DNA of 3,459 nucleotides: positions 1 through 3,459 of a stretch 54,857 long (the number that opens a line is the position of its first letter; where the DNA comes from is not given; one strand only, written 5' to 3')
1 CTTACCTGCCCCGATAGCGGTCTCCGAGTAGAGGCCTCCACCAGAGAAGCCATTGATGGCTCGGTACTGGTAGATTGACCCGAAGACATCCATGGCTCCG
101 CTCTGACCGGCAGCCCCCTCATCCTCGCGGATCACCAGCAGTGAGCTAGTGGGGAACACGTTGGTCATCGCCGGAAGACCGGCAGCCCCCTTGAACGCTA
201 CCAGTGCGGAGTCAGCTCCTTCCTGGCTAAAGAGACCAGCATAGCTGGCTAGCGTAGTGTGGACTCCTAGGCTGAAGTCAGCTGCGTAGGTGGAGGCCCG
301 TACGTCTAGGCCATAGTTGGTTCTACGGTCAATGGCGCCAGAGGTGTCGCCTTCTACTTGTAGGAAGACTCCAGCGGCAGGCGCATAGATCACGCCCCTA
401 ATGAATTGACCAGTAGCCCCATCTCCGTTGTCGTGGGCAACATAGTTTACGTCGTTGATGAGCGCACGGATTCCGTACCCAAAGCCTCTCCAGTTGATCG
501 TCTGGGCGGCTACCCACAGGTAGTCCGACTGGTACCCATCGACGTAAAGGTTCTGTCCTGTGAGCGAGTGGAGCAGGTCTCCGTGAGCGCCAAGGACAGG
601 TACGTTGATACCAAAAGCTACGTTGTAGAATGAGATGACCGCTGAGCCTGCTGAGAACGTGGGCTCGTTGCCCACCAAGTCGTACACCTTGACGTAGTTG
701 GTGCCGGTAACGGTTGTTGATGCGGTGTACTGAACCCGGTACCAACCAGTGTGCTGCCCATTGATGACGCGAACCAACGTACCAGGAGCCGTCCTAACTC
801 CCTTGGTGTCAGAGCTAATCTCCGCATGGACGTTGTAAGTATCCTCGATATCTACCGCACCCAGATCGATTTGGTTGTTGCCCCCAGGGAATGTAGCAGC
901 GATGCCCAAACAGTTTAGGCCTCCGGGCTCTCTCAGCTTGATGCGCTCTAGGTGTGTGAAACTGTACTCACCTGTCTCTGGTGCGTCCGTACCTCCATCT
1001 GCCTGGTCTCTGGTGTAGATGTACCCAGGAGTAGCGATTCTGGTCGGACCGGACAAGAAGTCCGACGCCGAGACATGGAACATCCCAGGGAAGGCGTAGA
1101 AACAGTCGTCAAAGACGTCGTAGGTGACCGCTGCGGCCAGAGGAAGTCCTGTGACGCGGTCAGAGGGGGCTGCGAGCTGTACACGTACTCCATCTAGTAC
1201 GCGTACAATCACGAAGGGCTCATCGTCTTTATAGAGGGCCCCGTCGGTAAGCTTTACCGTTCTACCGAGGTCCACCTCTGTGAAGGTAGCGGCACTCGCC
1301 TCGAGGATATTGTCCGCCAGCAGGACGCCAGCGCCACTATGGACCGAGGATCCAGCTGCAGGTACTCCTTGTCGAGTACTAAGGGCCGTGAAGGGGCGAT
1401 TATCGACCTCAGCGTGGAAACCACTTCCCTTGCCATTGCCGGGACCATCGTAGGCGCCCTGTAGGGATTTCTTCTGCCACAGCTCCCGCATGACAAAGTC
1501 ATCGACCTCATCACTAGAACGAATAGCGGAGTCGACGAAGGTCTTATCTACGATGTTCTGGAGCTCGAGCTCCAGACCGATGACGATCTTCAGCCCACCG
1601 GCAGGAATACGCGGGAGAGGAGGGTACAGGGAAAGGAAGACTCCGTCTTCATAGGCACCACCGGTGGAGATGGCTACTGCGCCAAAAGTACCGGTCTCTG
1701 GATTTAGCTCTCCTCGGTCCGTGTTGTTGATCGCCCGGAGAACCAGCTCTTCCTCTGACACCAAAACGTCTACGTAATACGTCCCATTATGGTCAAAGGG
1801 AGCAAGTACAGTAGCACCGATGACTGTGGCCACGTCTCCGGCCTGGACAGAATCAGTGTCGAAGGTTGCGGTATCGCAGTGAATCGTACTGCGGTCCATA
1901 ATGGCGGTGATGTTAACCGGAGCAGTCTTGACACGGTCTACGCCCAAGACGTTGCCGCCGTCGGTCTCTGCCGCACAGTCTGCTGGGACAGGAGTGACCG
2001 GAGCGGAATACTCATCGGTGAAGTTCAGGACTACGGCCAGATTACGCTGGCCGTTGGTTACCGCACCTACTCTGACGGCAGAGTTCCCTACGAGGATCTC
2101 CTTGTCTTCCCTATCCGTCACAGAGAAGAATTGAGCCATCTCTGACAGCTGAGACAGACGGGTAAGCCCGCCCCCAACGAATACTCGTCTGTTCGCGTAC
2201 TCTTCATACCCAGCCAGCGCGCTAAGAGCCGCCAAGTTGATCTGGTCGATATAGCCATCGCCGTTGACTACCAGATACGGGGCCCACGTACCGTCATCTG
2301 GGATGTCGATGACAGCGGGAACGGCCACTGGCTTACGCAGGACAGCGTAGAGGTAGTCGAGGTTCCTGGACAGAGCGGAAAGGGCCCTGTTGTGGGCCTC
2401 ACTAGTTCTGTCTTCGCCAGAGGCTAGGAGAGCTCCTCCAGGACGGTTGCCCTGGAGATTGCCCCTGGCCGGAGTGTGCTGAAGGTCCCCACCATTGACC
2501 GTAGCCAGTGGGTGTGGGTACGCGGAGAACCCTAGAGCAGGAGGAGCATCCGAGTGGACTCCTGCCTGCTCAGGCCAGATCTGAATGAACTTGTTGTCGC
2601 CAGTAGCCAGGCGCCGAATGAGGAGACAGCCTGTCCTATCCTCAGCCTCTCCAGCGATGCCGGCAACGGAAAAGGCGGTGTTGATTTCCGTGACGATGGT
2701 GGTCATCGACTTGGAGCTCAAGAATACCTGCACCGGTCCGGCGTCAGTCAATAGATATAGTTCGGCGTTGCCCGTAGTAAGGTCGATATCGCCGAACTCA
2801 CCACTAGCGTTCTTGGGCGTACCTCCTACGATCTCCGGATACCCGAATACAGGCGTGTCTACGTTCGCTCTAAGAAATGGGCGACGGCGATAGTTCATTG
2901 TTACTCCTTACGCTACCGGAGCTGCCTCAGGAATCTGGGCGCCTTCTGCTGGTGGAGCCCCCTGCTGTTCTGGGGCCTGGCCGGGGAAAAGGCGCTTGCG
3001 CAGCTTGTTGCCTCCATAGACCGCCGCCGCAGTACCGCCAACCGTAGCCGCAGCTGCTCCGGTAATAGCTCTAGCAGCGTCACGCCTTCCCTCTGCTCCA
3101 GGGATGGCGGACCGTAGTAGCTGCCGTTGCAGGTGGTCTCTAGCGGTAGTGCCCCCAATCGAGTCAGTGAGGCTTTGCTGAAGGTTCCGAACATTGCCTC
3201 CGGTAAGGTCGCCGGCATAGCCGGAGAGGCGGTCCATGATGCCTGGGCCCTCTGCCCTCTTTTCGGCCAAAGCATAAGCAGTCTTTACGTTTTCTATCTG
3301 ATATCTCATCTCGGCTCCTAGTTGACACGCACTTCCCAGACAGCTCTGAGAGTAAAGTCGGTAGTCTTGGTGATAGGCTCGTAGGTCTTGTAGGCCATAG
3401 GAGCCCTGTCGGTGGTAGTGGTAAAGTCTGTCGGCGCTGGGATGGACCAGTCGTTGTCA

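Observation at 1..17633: Run of exceptionally large ORFs (>=966, 1582, 752, 2095 aa) with no recognisable enzymatic motifs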

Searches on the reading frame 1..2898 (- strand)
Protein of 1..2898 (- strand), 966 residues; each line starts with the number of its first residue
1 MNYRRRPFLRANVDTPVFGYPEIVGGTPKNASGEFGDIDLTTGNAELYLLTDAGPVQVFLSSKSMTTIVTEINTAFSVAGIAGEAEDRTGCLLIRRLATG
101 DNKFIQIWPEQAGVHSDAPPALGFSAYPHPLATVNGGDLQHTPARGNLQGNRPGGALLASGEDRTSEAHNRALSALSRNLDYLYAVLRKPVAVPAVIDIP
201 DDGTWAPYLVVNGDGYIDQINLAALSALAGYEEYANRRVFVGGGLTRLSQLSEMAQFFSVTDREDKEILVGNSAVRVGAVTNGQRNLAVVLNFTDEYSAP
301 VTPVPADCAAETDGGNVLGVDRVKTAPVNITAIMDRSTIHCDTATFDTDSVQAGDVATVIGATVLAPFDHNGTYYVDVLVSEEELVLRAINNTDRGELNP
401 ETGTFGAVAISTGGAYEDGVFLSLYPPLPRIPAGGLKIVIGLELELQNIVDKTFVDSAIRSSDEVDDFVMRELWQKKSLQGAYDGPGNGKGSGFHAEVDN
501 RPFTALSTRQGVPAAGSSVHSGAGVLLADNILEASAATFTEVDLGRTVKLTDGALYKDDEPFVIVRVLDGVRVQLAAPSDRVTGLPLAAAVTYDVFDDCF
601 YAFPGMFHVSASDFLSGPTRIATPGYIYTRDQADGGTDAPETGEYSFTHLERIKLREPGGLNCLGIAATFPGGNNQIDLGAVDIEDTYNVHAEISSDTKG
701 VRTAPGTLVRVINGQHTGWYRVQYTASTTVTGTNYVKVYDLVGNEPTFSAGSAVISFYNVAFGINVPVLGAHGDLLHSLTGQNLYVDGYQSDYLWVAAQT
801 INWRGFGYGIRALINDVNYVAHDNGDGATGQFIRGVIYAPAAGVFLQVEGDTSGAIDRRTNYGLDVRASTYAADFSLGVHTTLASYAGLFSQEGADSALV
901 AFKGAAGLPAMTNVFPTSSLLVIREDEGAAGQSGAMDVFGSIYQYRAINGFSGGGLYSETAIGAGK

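Call 6: search_protein_families(library=pfam, proteins=[window:1-2898:-], max_evalue=0.01)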
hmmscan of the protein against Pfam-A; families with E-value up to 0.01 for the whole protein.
window:1-2898:- (966 aa): 0 families

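Call 7: search_protein_families(library=phrogs, proteins=[window:1-2898:-], max_evalue=0.01)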
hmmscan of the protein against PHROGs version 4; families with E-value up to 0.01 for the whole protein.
window:1-2898:- (966 aa): 0 families

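Call 15: search_solved_structures(query=window:1-2898:-, max_evalue=1)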
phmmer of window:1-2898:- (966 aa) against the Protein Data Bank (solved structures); distinct sequences matched with E-value up to 1: 0.

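Call 53: search_protein_representatives(protein=window:1-2898:-)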
Query: 966 residues. Proteins with E-value up to 0.001 (for the whole library): 180; up to 1e-10: 123; up to 1e-30: 79. The best 150 are listed.
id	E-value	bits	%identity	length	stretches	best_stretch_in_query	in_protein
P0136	3.7e-204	697.0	45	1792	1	2-966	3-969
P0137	1.2e-187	642.3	43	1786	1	1-966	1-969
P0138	1.5e-180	618.9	44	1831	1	3-966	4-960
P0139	7.8e-176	603.2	41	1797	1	2-961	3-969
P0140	1.3e-175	602.5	41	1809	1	2-966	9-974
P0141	4.1e-175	600.9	42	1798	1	2-966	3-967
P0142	7.4e-165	566.9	40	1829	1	1-966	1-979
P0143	3.7e-164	564.6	42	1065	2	310-966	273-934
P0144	1.5e-163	562.6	39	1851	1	2-964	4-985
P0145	2.5e-160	551.9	40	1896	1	2-965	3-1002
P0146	1.2e-156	539.7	38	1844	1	12-904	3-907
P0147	4.6e-156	537.8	41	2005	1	3-956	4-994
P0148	5.2e-155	534.3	39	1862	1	2-966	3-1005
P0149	8.8e-152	523.6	39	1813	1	1-966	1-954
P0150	3.2e-150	518.5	37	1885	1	2-965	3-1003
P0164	2.0e-123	429.8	40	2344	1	1-965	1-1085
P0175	2.3e-95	337.0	36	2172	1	2-966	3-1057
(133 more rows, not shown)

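Call 54: search_protein_families(library=pfam, proteins=[P0136, P0147, P0164, P0175, P0143], max_evalue=0.01)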
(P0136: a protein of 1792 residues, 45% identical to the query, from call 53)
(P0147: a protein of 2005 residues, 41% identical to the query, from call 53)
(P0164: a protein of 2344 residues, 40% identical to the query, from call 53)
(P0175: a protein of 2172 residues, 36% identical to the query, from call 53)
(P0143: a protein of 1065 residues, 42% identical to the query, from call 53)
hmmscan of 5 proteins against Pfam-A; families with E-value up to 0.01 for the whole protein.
P0136 (1792 aa): 0 families

P0147 (2005 aa): 0 families

P0164 (2344 aa): 0 families

P0175 (2172 aa): 0 families

P0143 (1065 aa): 0 families

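Call 91: search_solved_structures(query=A11, max_evalue=5, show_alignments=3)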
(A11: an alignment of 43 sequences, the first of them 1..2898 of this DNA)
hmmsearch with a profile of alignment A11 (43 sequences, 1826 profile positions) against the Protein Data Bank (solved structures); distinct sequences matched with E-value up to 5: 9.
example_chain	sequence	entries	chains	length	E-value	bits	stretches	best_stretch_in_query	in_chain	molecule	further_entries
3j6x_54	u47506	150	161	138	0.32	11.5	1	538-583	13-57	60S ribosomal protein L14 | 60S ribosomal protein L14-A | 60S ribosomal protein rpL14 (L14e)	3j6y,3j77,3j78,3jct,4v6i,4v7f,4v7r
6woo_M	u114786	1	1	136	0.33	11.4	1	538-583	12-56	eL14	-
4u3m_M4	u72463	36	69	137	0.33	11.4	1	538-583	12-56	60S ribosomal protein L14-A | 60S RIBOSOMAL PROTEIN L14-B | Large ribosomal subunit protein eL14A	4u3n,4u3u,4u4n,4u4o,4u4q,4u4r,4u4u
5m1j_M5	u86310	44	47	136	0.34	11.4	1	539-583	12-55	60S ribosomal protein L14-A | Large ribosomal subunit protein eL14A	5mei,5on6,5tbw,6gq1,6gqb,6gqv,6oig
2mzr_A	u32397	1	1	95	0.46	11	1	223-255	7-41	Protein HRB1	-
6uz7_AM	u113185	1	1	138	0.6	10.6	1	538-583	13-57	KLLA0B13409p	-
5it7_MM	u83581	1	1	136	0.61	10.5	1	538-583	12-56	KLLA0B13409p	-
9cru_L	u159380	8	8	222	1.1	9.7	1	1323-1410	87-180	Protein transport protein SEC9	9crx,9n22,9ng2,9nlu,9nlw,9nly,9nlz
9bh5_CM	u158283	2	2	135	1.5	9.3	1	541-583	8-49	Large ribosomal subunit protein eL14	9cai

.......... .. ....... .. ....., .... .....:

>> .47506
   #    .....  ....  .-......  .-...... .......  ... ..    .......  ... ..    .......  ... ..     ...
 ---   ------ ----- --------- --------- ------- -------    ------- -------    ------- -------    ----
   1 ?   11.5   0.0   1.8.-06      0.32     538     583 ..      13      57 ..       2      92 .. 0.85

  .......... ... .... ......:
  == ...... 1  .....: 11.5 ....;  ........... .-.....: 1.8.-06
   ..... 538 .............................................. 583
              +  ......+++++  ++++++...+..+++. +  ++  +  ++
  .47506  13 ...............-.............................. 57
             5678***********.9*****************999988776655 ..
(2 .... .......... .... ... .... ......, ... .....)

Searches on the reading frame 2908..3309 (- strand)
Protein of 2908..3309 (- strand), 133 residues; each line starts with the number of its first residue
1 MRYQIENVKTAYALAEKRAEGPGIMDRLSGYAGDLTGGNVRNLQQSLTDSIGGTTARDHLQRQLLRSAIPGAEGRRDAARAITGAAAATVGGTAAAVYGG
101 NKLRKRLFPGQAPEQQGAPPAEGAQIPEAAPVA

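Call 6: search_protein_families(library=pfam, proteins=[window:2908-3309:-], max_evalue=0.01)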
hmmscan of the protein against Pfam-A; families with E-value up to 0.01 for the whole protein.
window:2908-3309:- (133 aa): 0 families

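Call 7: search_protein_families(library=phrogs, proteins=[window:2908-3309:-], max_evalue=0.01)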
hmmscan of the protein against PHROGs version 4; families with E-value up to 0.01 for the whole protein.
window:2908-3309:- (133 aa): 1 family
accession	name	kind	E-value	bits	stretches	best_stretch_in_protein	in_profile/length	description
phrog_11991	-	unknown function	0.0018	19.6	1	35-106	9-77/174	-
